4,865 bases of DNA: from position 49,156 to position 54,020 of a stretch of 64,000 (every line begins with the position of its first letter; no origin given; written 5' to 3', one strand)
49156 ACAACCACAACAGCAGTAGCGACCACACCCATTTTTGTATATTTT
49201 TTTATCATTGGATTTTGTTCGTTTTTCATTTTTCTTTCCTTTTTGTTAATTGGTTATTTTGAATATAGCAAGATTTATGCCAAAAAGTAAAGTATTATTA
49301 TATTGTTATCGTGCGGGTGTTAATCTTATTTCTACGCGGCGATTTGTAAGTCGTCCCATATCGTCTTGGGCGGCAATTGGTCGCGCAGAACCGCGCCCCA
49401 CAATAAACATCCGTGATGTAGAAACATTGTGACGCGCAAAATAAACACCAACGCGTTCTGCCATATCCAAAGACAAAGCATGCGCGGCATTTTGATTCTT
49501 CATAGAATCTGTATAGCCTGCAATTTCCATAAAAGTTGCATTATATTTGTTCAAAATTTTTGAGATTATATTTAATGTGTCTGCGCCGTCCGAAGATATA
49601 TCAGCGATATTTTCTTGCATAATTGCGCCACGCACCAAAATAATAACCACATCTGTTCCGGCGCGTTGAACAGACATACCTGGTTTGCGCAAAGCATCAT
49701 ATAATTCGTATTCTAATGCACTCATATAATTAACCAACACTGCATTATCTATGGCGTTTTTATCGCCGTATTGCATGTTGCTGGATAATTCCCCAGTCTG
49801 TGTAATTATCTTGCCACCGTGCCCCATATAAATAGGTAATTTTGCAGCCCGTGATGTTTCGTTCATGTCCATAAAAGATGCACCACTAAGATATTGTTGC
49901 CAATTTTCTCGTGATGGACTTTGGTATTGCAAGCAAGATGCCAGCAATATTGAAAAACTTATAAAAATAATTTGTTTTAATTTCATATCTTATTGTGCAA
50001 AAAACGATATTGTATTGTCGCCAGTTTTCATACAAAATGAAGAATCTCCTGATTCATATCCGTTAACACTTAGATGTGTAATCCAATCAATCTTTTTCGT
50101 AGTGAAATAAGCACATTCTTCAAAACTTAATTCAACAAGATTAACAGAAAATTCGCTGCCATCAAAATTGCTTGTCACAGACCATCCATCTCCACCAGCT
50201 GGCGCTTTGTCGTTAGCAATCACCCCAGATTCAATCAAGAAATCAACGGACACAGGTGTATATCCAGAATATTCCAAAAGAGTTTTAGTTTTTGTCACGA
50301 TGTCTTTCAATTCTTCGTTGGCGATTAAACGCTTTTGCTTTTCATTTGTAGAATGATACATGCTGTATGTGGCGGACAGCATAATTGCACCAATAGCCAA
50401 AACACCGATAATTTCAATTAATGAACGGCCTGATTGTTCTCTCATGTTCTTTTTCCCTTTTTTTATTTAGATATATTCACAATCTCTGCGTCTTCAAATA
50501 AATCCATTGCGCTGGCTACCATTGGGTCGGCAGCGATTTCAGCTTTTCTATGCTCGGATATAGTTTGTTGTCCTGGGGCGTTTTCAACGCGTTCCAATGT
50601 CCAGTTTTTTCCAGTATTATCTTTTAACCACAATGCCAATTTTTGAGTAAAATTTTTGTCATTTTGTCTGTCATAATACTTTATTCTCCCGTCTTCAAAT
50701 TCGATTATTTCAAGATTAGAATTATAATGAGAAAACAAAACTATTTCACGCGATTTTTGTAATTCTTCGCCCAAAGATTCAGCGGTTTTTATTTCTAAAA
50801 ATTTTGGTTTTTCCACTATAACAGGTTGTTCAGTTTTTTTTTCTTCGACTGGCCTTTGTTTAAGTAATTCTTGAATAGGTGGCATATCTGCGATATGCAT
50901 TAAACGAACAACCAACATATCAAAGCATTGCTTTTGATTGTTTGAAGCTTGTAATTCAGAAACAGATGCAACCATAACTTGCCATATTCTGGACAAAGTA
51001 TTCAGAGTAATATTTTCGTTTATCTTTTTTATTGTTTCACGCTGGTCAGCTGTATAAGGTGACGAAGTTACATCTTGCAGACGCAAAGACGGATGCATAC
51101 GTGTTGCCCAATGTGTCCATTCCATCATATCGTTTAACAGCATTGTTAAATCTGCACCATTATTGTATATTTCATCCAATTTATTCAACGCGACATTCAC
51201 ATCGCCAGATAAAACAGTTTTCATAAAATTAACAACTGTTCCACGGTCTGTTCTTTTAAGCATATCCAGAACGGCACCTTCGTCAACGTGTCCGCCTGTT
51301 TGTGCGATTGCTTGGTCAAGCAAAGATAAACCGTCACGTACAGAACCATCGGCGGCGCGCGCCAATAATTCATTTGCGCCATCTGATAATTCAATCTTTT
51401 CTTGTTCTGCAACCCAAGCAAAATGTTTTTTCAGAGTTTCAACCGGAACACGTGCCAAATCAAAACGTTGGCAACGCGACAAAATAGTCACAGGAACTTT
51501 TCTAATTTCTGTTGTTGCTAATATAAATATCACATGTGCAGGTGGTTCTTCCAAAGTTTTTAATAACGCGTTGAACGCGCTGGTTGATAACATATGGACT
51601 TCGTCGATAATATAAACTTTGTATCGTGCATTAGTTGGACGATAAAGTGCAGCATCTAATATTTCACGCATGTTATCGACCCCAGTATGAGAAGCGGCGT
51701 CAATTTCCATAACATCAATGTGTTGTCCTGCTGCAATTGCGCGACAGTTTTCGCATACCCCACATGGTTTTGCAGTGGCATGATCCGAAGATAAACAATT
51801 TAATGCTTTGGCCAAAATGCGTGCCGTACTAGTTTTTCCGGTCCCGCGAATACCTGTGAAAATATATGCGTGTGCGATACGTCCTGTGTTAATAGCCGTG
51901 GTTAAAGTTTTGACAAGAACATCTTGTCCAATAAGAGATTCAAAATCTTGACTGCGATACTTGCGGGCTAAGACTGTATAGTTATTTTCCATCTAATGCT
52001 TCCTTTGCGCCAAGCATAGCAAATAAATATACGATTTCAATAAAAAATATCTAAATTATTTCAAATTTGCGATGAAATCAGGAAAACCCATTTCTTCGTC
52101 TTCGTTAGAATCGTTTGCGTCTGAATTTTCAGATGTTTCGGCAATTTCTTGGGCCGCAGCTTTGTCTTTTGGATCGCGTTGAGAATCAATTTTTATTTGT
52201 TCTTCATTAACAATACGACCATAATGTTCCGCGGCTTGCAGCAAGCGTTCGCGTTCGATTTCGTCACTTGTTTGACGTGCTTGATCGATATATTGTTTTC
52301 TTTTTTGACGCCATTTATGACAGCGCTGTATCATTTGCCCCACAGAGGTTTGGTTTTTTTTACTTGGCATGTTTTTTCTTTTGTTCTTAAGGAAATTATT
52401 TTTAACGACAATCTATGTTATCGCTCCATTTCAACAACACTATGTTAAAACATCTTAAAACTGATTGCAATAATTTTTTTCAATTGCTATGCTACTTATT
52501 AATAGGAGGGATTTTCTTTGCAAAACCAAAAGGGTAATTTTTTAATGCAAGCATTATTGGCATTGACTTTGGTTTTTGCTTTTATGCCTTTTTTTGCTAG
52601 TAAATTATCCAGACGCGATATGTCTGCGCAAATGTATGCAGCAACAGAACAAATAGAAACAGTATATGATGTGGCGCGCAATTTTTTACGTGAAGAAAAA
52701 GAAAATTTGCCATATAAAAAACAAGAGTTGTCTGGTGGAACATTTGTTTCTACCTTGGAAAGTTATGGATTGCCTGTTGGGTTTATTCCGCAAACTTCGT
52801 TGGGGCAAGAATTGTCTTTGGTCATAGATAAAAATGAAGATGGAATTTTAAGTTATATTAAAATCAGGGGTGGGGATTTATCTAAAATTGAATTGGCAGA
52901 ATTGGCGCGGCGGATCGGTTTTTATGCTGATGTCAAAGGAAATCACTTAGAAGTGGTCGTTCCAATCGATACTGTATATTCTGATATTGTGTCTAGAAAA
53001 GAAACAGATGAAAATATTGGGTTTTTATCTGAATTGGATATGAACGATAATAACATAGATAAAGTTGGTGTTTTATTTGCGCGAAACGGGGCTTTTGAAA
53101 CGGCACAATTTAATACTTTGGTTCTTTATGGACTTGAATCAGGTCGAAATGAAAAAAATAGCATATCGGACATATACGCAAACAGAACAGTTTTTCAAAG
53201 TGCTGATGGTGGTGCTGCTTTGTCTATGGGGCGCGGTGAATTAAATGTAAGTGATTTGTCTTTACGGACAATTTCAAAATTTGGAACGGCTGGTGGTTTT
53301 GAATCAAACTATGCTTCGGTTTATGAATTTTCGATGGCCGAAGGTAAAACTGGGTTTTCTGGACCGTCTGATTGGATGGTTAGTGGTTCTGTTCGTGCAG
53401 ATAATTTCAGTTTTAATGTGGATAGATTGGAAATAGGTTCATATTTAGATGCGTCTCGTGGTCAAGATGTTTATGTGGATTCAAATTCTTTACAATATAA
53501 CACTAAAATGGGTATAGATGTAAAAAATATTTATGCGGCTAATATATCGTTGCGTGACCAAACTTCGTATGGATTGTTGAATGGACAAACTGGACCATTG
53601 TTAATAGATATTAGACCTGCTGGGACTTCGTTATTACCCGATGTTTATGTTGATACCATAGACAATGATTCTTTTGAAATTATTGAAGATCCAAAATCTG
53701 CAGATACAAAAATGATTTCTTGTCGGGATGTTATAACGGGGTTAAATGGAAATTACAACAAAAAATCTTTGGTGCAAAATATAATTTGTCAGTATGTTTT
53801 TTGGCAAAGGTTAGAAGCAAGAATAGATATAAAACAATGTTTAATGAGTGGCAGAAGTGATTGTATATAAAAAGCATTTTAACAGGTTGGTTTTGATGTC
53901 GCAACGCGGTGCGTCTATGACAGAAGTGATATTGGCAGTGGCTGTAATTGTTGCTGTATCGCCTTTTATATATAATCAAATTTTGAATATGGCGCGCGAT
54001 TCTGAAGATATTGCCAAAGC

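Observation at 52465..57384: Operon of three large paralogous pilin-like proteins plus a zinc-ribbon membrane protein and a secreted protein, with no pilus machinery nearby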

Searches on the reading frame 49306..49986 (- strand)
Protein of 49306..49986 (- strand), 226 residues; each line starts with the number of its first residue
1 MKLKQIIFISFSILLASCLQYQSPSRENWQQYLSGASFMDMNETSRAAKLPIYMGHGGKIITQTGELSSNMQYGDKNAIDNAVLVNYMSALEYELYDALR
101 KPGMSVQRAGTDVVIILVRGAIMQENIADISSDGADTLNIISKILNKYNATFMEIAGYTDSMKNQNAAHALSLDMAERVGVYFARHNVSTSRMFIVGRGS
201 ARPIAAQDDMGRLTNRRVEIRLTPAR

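Call 3: search_protein_families(library=pfam, proteins=[window:49306-49986:-], max_evalue=1)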
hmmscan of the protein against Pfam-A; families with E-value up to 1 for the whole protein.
window:49306-49986:- (226 aa): 2 families
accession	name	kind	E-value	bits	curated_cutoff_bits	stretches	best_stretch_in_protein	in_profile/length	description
PF00691.25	OmpA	-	9.1e-12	45.6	27.2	1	126-209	5-90/98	OmpA family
PF21017.2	PHA01746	-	0.058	13.6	24.4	1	129-176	63-110/132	PHA01746-like protein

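Call 4: search_protein_families(library=ncbifam, proteins=[window:49306-49986:-], max_evalue=1)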
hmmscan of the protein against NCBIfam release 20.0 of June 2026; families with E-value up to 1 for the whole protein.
window:49306-49986:- (226 aa): 30 families (the best 25 are shown)
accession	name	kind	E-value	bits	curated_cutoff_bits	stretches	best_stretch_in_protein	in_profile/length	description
NF053611.1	YiaD_Gzip_OmpA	equivalog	9.9e-27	94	175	1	76-221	59-205/206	YiaD family glycine zipper/OmpA-like lipoprotein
NF007804.1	PRK10510.1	equivalog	8.6e-21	74.3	307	1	85-224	78-218/219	OmpA family lipoprotein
NF053612.1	anchor_PA1041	equivalog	4.7e-13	49.6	250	1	111-222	122-235/236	PA1041 family peptidoglycan-binding anchor lipoprotein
TIGR03350.1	type_VI_ompA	equivalog_domain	2.5e-12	46.9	139.8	1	95-221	6-136/137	type VI secretion system protein TssL, long form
NF053585.1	OMP_LP_YfiB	equivalog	1.1e-11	44.9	128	1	122-220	59-158/163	outer membrane lipoprotein YfiB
NF006541.1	PRK09038.1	equivalog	2e-11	44.1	283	1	71-221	93-247/253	flagellar motor protein MotD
NF038223.1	IcmN_DotK_IVB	equivalog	7.9e-11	41.9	250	1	94-222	30-159/164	type IVB secretion system protein IcmN/DotK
NF006508.0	PRK08944.1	subfamily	2.8e-10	39.9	259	1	62-223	123-288/304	MotB family protein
NF006285.1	PRK08457.1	equivalog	5.5e-10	39.4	250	1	96-222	99-230/253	flagellar motor protein MotB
NF045787.1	OmpABordt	equivalog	1.4e-09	37.9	200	1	124-222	90-189/194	outer membrane protein OmpA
NF053613.1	OMP_toxin_LptF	equivalog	7.8e-09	35.6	400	1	122-222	144-245/256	lipotoxin F family OmpA-related lipoprotein LptF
NF005444.0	PRK07033.1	equivalog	3.1e-08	33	520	1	94-223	289-422/438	DotU family type VI secretion system protein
NF047620.1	FlgprotMotYVib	equivalog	1.6e-07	31.2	400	1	144-222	187-266/271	flagellar protein MotY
NF005999.0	PRK08126.1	subfamily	2.4e-07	29.9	571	1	154-222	357-430/432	hypothetical protein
NF005382.1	PRK06925.1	equivalog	2.4e-06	28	264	1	102-220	98-221/225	flagellar motor protein MotS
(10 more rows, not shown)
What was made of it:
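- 49306..49986 (-): 226-aa OmpA-family peptidoglycan-binding lipoprotein immediately downstream of the small pilin gene. A link to the pilins is inferred from adjacency only. OmpA E 9e-12; YiaD-type E 1e-26 (calls 3, 4).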

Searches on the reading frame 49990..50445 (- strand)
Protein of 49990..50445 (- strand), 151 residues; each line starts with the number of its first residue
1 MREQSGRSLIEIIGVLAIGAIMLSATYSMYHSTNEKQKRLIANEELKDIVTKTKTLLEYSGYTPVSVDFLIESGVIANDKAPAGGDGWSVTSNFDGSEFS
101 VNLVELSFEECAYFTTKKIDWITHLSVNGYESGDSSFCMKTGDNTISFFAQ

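Call 3: search_protein_families(library=pfam, proteins=[window:49990-50445:-], max_evalue=1)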
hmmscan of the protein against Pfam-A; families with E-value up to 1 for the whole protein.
window:49990-50445:- (151 aa): 2 families
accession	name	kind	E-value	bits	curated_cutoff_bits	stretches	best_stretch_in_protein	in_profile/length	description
PF07963.17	N_methyl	-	0.0016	18.4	21.2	1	1-27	1-27/27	Prokaryotic N-terminal methylation motif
PF14880.11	COX14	-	0.062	13.5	25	1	12-47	21-57/59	Cytochrome oxidase c assembly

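Call 4: search_protein_families(library=ncbifam, proteins=[window:49990-50445:-], max_evalue=1)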
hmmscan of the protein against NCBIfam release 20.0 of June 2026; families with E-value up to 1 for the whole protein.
window:49990-50445:- (151 aa): 3 families
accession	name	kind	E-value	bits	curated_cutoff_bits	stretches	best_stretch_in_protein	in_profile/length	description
TIGR02532.1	IV_pilin_GFxxxE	domain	0.027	14.3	16.3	1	8-27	5-24/24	prepilin-type N-terminal cleavage/methylation domain-containing protein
NF006604.0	PRK09148.1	equivalog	0.13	11.2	648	1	5-67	217-278/406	LL-diaminopimelate aminotransferase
TIGR01708.2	typeII_sec_gspH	equivalog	0.16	11.9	80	1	4-58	1-52/169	type II secretion system minor pseudopilin GspH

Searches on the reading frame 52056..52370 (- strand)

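Call 3: search_protein_families(library=pfam, proteins=[window:52056-52370:-], max_evalue=1)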
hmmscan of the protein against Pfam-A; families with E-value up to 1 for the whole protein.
window:52056-52370:- (104 aa): 3 families
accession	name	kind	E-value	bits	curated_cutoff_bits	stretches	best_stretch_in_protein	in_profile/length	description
PF13763.11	DUF4167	-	0.00048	20.8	25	1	29-58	47-76/78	Domain of unknown function (DUF4167)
PF00469.25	F-protein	-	0.053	13.6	27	1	19-98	26-87/220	Negative factor, (F-Protein) or Nef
PF15255.11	CAP-ZIP_m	-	0.17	12.7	28.2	1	54-92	85-123/140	WASH complex subunit CAP-Z interacting, central region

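Call 4: search_protein_families(library=ncbifam, proteins=[window:52056-52370:-], max_evalue=1)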
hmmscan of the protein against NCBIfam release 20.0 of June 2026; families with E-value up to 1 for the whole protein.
window:52056-52370:- (104 aa): 4 families
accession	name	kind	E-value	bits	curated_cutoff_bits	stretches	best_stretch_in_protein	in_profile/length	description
TIGR02926.1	AhaH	equivalog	0.041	14.1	48.5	1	21-84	19-82/85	ATP synthase archaeal subunit H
TIGR01144.1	ATP_synt_b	equivalog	0.058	13.3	65.5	1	10-78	49-117/147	F0F1 ATP synthase subunit B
NF005607.0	PRK07353.1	equivalog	0.19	11.5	131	1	13-80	77-144/155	F0F1 ATP synthase subunit B'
NF001300.0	PRK00247.1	equivalog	0.95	8.6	375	0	16-95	328-409/429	membrane protein insertase YidC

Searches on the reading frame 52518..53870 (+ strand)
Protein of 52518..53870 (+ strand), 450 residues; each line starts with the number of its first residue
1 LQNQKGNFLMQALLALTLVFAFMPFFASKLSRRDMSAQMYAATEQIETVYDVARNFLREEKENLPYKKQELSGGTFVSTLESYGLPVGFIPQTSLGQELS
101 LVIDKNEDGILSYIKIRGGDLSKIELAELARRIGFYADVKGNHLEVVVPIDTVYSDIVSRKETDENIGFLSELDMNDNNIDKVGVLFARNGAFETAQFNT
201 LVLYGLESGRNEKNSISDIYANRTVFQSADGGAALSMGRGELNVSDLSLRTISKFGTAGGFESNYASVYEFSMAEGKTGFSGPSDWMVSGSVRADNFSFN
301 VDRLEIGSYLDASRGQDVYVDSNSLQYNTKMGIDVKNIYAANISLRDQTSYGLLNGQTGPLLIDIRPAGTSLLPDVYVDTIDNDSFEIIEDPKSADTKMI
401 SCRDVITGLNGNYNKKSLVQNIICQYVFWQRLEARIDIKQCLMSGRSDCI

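Call 3: search_protein_families(library=pfam, proteins=[window:52518-53870:+], max_evalue=1)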
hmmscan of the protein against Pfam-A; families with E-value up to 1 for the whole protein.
window:52518-53870:+ (450 aa): 0 families

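Call 4: search_protein_families(library=ncbifam, proteins=[window:52518-53870:+], max_evalue=1)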
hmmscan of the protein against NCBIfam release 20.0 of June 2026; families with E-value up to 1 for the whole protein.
window:52518-53870:+ (450 aa): 0 families
